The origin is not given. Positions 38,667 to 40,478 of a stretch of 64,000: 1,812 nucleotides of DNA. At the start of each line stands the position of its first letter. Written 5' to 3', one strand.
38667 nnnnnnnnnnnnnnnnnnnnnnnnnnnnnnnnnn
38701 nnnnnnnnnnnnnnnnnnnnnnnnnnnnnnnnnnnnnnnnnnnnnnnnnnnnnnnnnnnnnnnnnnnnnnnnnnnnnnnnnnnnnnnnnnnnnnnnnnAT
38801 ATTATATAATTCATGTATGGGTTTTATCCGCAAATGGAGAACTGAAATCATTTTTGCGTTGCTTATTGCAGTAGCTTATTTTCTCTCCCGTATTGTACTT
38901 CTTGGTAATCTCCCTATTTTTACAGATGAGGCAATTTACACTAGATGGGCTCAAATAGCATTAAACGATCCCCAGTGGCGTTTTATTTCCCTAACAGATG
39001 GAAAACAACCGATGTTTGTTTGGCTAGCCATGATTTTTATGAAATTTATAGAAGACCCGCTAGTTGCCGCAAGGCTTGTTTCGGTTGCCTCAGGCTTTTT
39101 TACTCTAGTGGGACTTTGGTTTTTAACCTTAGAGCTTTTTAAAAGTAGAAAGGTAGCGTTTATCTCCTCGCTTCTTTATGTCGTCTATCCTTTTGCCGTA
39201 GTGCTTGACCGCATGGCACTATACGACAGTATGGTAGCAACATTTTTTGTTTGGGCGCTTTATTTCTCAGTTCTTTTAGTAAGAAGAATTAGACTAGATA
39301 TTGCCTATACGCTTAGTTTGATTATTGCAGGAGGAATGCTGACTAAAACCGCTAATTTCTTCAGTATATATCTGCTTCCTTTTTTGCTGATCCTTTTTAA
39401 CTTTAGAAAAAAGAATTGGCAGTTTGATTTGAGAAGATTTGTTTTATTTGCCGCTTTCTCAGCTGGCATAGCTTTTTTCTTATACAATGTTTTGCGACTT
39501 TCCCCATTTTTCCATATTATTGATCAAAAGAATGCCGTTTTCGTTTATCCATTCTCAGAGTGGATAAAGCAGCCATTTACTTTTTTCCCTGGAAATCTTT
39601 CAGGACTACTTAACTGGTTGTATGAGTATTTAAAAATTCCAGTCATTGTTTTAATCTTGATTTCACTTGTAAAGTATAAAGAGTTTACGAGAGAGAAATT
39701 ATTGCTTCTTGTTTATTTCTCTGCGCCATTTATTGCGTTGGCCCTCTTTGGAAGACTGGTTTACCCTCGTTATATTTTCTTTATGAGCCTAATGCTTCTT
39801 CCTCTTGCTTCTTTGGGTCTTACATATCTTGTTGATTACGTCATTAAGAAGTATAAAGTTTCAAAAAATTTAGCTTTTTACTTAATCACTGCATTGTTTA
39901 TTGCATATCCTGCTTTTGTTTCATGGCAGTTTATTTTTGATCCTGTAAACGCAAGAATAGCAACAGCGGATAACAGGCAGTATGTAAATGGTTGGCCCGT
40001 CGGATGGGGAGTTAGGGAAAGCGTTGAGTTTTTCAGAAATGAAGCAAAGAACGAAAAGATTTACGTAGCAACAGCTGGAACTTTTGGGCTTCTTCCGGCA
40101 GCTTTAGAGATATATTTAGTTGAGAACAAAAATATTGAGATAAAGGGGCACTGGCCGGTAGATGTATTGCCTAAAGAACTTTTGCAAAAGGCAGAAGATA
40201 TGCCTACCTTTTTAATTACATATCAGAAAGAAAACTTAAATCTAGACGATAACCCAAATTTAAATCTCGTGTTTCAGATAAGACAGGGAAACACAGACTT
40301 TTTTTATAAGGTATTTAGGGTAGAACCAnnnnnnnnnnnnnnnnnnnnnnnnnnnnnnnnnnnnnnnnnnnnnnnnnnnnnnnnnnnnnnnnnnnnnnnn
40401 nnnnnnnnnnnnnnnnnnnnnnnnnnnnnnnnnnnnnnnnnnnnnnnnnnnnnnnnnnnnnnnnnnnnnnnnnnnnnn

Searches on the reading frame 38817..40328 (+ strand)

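Call 4: search_protein_families(library=pfam, proteins=[window:38817-40328:+], max_evalue=0.1)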
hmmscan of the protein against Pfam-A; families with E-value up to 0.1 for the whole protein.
window:38817-40328:+ (504 aa): 2 families
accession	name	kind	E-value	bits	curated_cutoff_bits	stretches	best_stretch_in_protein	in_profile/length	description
PF13231.12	PMT_2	-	1.2e-10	42.3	26.1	1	65-193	4-132/160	Dolichyl-phosphate-mannose-protein mannosyltransferase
PF22729.1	NCH3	-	0.057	13.7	27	0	434-459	34-59/74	NACHT C-terminal Helical domain 3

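Call 6: search_protein_families(library=ncbifam, proteins=[window:38817-40328:+], max_evalue=0.01)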
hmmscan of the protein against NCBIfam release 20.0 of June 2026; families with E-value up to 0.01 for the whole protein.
window:38817-40328:+ (504 aa): 0 families
